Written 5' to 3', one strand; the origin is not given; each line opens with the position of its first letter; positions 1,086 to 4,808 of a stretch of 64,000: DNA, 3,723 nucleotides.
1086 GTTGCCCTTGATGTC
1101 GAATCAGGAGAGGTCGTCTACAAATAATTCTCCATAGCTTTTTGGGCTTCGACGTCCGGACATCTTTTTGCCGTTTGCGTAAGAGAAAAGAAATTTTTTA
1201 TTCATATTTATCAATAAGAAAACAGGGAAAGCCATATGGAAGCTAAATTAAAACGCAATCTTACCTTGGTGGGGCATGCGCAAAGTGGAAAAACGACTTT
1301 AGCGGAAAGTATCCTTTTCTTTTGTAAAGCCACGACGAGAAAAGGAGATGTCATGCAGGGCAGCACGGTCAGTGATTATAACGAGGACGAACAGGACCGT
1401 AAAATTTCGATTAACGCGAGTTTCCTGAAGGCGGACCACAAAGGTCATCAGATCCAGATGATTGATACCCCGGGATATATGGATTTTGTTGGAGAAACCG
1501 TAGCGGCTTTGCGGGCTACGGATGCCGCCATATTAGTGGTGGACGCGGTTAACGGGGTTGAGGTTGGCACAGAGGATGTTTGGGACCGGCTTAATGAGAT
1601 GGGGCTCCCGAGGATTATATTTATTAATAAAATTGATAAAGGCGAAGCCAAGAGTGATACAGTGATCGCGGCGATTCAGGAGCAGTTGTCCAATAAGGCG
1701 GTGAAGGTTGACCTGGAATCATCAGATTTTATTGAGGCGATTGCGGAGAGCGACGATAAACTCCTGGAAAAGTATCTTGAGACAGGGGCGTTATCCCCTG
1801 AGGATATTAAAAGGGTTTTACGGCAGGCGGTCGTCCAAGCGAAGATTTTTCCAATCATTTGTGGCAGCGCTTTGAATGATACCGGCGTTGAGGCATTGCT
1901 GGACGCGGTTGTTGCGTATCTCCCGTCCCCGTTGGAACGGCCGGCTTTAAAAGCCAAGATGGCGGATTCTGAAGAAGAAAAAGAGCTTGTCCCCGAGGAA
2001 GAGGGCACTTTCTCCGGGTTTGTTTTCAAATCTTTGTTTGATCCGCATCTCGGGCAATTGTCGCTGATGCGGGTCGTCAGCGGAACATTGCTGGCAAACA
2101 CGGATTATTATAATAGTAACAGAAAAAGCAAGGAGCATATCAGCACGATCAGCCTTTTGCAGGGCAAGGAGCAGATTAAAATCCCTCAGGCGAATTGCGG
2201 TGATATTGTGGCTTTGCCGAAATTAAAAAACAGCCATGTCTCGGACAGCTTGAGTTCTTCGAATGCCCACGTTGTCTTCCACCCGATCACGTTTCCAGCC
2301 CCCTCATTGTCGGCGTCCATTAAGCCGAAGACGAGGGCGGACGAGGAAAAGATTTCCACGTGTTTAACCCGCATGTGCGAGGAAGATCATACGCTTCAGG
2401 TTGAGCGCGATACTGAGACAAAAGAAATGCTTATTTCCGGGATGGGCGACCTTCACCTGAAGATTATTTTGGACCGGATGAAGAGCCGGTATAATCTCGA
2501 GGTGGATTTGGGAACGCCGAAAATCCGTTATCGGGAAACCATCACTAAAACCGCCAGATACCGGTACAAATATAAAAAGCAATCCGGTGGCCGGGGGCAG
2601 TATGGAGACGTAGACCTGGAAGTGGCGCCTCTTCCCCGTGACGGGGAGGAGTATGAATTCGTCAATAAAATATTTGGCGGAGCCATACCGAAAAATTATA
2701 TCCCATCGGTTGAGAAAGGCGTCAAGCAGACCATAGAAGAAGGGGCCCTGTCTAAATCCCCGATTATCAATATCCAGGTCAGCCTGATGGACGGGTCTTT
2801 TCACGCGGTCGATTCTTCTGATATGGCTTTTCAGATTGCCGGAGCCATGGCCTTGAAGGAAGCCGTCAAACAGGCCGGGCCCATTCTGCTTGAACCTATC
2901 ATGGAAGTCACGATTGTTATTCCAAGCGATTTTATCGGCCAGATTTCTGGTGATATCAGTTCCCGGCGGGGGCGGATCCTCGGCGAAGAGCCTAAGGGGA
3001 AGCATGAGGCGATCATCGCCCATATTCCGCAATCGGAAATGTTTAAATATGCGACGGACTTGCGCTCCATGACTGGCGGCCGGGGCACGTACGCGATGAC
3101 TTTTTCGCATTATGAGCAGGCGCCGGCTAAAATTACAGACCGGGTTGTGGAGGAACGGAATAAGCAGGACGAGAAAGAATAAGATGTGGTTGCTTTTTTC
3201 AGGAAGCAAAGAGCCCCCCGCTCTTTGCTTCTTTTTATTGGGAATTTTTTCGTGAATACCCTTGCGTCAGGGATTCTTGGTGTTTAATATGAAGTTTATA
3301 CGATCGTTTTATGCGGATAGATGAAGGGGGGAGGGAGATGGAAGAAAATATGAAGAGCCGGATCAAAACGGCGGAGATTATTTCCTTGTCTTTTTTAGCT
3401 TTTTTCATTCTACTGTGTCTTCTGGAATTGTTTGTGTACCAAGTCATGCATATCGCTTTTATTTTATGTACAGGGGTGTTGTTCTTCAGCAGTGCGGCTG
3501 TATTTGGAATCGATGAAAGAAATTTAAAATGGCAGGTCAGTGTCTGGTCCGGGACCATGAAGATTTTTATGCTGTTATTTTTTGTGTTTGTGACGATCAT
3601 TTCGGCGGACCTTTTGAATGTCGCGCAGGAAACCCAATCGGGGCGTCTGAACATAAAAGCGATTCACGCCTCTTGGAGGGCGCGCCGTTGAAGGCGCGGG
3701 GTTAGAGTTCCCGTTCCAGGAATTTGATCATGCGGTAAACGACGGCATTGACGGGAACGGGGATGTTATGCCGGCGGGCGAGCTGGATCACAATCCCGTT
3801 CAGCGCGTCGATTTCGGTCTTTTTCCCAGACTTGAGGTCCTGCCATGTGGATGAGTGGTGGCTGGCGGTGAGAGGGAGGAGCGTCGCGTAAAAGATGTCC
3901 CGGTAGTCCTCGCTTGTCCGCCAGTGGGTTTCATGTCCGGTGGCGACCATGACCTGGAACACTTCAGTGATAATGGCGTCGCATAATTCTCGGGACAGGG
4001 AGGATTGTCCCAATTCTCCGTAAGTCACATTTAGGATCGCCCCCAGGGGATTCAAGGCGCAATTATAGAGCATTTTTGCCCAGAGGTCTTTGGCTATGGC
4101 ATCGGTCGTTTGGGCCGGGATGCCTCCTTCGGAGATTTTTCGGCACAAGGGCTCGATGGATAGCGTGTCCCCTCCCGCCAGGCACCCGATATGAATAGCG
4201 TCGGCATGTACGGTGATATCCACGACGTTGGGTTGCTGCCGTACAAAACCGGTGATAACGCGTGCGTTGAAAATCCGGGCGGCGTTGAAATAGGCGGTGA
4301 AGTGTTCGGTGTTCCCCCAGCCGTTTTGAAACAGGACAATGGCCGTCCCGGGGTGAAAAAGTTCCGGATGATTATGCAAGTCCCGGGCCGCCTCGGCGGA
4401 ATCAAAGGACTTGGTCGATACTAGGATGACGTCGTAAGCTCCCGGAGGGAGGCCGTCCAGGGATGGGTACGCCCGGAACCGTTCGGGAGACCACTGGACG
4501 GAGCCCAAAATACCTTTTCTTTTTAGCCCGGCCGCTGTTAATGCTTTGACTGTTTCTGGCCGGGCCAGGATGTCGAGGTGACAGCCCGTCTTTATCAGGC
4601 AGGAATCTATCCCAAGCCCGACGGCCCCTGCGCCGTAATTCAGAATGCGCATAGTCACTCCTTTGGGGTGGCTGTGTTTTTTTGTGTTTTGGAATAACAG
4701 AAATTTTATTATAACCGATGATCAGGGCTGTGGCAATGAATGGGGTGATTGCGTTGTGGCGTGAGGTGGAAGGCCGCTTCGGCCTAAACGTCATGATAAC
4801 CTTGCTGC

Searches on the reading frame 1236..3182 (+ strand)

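Call 59: search_protein_families(library=pfam, proteins=[window:1236-3182:+], max_evalue=0.0001)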
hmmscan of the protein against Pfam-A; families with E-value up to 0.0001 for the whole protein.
window:1236-3182:+ (648 aa): 8 families
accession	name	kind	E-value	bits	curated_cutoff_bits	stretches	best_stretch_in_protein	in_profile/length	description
PF00009.33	GTP_EFTU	-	1.7e-47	161.9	26.5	1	7-231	4-188/188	Elongation factor Tu GTP binding domain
PF03764.24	EFG_IV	-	3e-41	140.4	24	1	428-547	1-120/121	Elongation factor G, domain IV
PF14492.12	EFG_III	-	6.5e-29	100.3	27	1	353-426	1-74/75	Elongation Factor G, domain III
PF00679.30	EFG_C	-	1.6e-28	99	27.9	1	551-636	2-88/89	Elongation factor G C-terminus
PF22042.2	EF-G_D2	-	3.9e-14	52.9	27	1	259-341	2-83/84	Elongation factor G domain 2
PF01926.29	MMR_HSR1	-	3e-07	31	21.9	1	10-132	3-113/113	50S ribosome-binding GTPase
PF03144.31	GTP_EFTU_D2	-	8e-07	29.8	30.3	1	273-339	1-72/73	Elongation factor Tu domain 2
PF16658.11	RF3_C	-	1.4e-05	25.3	40.1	1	348-441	1-94/132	Class II release factor RF3, C-terminal domain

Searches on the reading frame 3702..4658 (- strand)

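Call 59: search_protein_families(library=pfam, proteins=[window:3702-4658:-], max_evalue=0.0001)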
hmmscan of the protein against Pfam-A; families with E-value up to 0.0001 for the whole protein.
window:3702-4658:- (318 aa): 2 families
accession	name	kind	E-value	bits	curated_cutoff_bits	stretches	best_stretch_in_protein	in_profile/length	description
PF08546.17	ApbA_C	-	1.4e-30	106.6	22.7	1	188-315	2-125/125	Ketopantoate reductase PanE/ApbA C terminal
PF02558.23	ApbA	-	8.8e-22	77.8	22.2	1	8-161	4-149/150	Ketopantoate reductase PanE/ApbA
